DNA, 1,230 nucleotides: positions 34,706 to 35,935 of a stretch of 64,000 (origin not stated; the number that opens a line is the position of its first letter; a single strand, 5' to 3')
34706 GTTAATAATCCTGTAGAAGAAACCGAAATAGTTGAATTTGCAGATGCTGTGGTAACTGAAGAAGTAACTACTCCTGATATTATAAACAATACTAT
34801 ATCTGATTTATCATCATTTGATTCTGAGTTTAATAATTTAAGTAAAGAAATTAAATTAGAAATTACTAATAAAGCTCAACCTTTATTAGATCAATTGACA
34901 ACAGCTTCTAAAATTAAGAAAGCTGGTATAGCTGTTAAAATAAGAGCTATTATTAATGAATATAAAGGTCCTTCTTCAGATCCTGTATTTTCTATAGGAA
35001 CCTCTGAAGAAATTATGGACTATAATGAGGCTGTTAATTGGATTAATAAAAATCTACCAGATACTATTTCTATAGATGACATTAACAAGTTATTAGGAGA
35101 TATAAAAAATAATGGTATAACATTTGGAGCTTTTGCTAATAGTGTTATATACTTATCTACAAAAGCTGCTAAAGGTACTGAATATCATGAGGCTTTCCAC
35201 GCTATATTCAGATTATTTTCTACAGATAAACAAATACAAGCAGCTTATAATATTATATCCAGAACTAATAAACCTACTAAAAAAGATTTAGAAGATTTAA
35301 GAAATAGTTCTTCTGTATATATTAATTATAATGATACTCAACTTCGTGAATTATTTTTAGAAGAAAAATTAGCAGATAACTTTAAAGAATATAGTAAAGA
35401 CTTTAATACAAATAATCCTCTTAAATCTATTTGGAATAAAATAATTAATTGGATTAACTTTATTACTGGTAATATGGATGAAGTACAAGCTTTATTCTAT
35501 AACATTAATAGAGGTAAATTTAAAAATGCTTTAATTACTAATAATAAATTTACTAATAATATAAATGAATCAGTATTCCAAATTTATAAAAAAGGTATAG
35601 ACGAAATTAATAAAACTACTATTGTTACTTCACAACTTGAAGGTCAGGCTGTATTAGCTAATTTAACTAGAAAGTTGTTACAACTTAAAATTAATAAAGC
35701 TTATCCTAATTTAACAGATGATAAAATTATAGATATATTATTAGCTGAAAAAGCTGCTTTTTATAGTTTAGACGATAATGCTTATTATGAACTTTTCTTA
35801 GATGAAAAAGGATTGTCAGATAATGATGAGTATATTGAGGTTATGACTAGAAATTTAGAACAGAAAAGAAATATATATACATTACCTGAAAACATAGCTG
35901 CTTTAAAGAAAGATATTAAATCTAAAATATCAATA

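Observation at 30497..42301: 3934-codon ORF with a beta-prime-like 'ADFDID' double-psi beta-barrel: candidate virion-packaged single-chain RNA polymerase fused to a zincin-like module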

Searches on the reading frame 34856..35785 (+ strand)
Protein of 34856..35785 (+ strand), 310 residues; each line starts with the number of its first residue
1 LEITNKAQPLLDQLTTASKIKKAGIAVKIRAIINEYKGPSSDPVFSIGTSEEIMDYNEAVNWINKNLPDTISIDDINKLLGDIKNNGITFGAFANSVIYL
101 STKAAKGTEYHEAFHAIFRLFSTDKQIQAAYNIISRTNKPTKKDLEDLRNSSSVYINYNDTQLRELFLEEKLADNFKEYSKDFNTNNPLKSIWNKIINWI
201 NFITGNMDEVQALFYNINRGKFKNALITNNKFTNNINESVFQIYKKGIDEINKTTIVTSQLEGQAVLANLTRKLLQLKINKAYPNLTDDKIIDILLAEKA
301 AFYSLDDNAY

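Call 71: predict_structure(alignment_id=A2)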
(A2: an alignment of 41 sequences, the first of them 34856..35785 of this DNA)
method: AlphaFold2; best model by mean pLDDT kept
length: 310 residues; sequences in the alignment: 41
mean_pLDDT: 85.5   pTM: 0.67
mean pLDDT of the five models: 85.5, 80.8, 80.2, 80.2, 78.0
residues with pLDDT >= 90: 155; 70-90: 116; 50-70: 30; < 50: 9
segments of 3 or more residues with pLDDT < 50: 237-240, 308-310
pLDDT, mean of each block of 10 residues (from residue 1): 85 89 82 64 67 92 95 84 70 89 94 96 96 96 96 87 96 96 88 85 87 95 93 64 72 79 76 90 95 89 63
secondary structure, 60 per line:
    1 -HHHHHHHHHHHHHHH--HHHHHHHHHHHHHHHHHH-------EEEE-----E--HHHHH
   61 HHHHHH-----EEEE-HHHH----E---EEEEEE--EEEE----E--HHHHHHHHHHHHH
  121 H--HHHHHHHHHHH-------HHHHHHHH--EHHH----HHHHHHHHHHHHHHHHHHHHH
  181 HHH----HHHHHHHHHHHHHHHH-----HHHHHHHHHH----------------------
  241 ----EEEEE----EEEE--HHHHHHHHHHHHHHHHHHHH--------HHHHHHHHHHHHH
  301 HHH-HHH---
elements in order: H2-16 H19-36 E44-47 H56-66 E72-75 H77-80 E89-94 E97-100 H108-121 H124-134 H142-149 H160-183 H188-203 H209-218 E245-249 E254-257 H260-279 H288-303

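Call 75: fold_search(model_id=the predicted structure, library=pdb)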
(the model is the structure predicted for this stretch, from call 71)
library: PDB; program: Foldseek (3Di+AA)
matches with E <= 10: 74; with E <= 0.001: 0
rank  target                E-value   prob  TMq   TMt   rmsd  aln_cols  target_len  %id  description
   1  3wwt_B                1.7e+00  0.21  0.15  0.36   9.0       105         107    8  Crystal Structure of the Y3:STAT1ND complex (released 2015-07-01)
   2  7lss_B                1.9e+00  0.02  0.11  0.05  28.4       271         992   13  Cryo-EM structure of the SARS-CoV-2 spike glycoprotein bound to Fab 2-7 (released 2021-03-17)
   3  3h37_B                2.0e+00  0.04  0.12  0.10  20.8       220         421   10  The structure of CCA-adding enzyme apo form I (released 2009-10-13)
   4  8xym_B                2.3e+00  0.01  0.12  0.05  28.7       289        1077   11  Cryo-EM structure of CX1 spike protein (6P) (released 2025-01-22)
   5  10mu_E                2.7e+00  0.01  0.12  0.09  29.3       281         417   12  SARS-CoV-2 S2 in complex with polyclonal Fab_Donor2 (released 2026-03-11)
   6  8xym_C                2.7e+00  0.01  0.11  0.04  28.8       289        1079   11  Cryo-EM structure of CX1 spike protein (6P) (released 2025-01-22)
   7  7qti_A                2.9e+00  0.01  0.12  0.04  28.2       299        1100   11  SARS-CoV-2 S Omicron Spike B.1.1.529 - 3-P2G3 and 1-P5C3 Fabs (Global) (released 2022-08-03)
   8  6v8g_A                3.3e+00  0.02  0.11  0.09  21.2       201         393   14  GltPh mutant - Y204L A345V V366A (released 2020-11-18)
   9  6bat_A                3.3e+00  0.02  0.11  0.09  22.4       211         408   13  Crystal Structure of Wild-Type GltPh in complex with L-aspartate (released 2018-01-17)
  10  6wzb_A                3.3e+00  0.02  0.12  0.10  21.3       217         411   15  Crystal structure of the GltPh V216C-G388C mutant cross-linked with divalent mercury (released 2021-02-17)
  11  6zb4_A                3.3e+00  0.01  0.10  0.04  30.0       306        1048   10  SARS CoV-2 Spike protein, Closed conformation, C1 symmetry (released 2020-09-30)
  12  8bic_A                3.5e+00  0.02  0.10  0.10  14.3       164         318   10  O-Methyltransferase Plu4891 in complex with SAH (released 2023-03-08)
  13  3h3a_A                3.7e+00  0.02  0.12  0.09  21.5       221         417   10  The complex structure of CCA-adding enzyme with CTP (released 2009-10-13)
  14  6ict_C                3.7e+00  0.01  0.11  0.08  19.8       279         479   11  Structure of SETD3 bound to SAH and methylated actin (released 2019-02-27)
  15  3h39_B                3.9e+00  0.02  0.11  0.09  21.6       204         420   11  The complex structure of CCA-adding enzyme with ATP (released 2009-10-13)
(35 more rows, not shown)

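Call 76: search_protein_families(library=pfam, alignment_id=A2, max_evalue=1)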
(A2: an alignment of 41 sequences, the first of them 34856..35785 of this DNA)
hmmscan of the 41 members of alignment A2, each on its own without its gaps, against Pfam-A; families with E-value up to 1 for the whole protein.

A. member 1, window:34856-35785:+ (310 aa): 0 families

B. families by the number of members that match (of 41 scanned): 81 families (the first 25 are shown)
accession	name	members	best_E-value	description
PF04185.19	Phosphoesterase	5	0.0028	Phosphoesterase family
PF15640.11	Tox-MPTase4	3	0.0002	Metallopeptidase toxin 4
PF01434.24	Peptidase_M41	3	0.077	Peptidase family M41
PF10869.13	DUF2666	2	0.027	Domain of unknown function (DUF2666)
PF06296.18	RelE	2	0.057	RelE toxin of RelE / RelB toxin-antitoxin system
PF11848.13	DUF3368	2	0.18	Domain of unknown function (DUF3368)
PF12254.13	DNA_pol_alpha_N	1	0.00059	DNA polymerase alpha subunit p180 N terminal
PF11140.13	DUF2913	1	0.003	Protein of unknown function (DUF2913)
PF14674.12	FANCI_S1-cap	1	0.0031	FANCI solenoid 1 cap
PF05019.18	Coq4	1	0.0032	Coenzyme Q (ubiquinone) biosynthesis protein Coq4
PF09095.17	AmyA-gluTrfs_C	1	0.0044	Alpha-amylase/4-alpha-glucanotransferase, C-terminal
PF22453.1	TubZ-like_C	1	0.0045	Tubulin/FtsZ-like protein TubZ-like, C-terminal domain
PF18958.6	DUF5700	1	0.0053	Putative zinc dependent peptidase (DUF5700)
PF04280.21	Tim44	1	0.0054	Tim44-like domain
PF01425.27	Amidase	1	0.013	Amidase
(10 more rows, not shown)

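Call 77: search_solved_structures(query=A2, max_evalue=10, show_alignments=3)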
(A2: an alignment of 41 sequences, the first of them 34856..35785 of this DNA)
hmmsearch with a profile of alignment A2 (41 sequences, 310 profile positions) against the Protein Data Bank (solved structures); distinct sequences matched with E-value up to 10: 9.
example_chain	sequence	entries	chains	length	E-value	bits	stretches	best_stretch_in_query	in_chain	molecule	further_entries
8jrn_C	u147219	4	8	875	0.022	17.3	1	16-110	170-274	Ubiquitin-protein ligase E3A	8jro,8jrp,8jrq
8jrr_A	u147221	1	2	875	0.023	17.3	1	16-110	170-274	Ubiquitin-protein ligase E3A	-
9cht_A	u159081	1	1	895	0.023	17.2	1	16-110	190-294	Ubiquitin-protein ligase E3A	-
8r1f_A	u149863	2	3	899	0.023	17.2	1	16-110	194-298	Ubiquitin-protein ligase E3A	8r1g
8gcr_R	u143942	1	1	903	0.024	17.2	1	16-110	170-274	Ubiquitin-protein ligase E3A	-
5vso_A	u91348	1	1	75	0.15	14.6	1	122-166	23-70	Yeast dnaJ protein 1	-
2zw2_A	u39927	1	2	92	0.23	14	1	248-306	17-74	Putative uncharacterized protein STS178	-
9r1o_A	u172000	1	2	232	0.26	13.8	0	186-222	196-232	sc-apCC-6-DPH-NR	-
6az0_A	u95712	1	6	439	0.51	12.8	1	93-117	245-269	Mitochondrial inner membrane i-AAA protease supercomplex subunit YME1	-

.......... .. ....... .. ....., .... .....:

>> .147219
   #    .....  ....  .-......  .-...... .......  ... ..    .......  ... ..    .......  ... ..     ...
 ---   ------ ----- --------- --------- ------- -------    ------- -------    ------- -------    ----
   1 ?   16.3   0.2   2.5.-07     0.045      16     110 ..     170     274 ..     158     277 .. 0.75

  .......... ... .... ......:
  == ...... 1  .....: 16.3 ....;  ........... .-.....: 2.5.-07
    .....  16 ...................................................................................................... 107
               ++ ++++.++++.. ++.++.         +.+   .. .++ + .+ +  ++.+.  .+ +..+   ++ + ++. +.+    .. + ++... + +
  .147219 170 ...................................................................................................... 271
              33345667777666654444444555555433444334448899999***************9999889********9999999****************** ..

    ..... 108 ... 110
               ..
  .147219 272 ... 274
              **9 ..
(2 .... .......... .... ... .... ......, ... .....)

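Call 80: fold_search(model_id=the predicted structure, library=viral)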
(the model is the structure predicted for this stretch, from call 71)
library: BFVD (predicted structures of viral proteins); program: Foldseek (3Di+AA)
matches with E <= 10: 141; with E <= 0.001: 13
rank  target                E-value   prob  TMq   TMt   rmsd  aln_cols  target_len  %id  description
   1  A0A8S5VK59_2          3.9e-07  1.00  0.41  0.13   5.8       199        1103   24  (no name in the UniProt tables at hand)
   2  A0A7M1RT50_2          6.5e-07  1.00  0.45  0.11  10.0       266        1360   19  Uncharacterized protein [uncultured phage cr7_1]
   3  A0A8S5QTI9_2          1.2e-06  1.00  0.40  0.11   5.1       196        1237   25  Structural protein [CrAss-like virus sp. ctDAq1]
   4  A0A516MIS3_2          1.2e-06  1.00  0.43  0.11  16.7       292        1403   22  (no name in the UniProt tables at hand)
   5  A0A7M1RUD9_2          2.3e-06  1.00  0.41  0.10  13.9       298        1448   17  Uncharacterized protein [uncultured phage cr273_1]
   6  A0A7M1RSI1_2          2.9e-06  1.00  0.37  0.10   8.7       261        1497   18  Uncharacterized protein [uncultured phage cr4_1]
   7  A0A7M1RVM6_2          1.9e-05  1.00  0.37  0.09  23.9       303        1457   20  Uncharacterized protein [uncultured phage cr131_1]
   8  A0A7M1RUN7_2          4.5e-05  1.00  0.39  0.11   9.8       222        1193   19  DNA helicase [uncultured phage cr50_1]
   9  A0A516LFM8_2          5.3e-05  1.00  0.38  0.09  11.4       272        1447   17  (no name in the UniProt tables at hand)
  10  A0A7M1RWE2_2          2.9e-04  1.00  0.39  0.09   8.7       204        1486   20  Uncharacterized protein [uncultured phage cr10_1]
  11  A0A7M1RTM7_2          3.8e-04  1.00  0.36  0.09  22.2       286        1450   18  Uncharacterized protein [uncultured phage cr130_1]
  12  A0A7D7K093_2          3.8e-04  1.00  0.32  0.10  12.7       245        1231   20  Structural protein [Flavobacterium phage vB_FspP_elemoC_14-1A]
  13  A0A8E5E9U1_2          4.2e-04  1.00  0.42  0.12  10.0       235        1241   19  Structural protein [Tenacibaculum phage Gundel_1]
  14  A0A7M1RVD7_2          2.4e-03  0.99  0.26  0.07  18.7       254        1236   22  DNA helicase [uncultured phage cr118_1]
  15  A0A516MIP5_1          3.9e-03  1.00  0.35  0.15  19.4       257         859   19  (no name in the UniProt tables at hand)
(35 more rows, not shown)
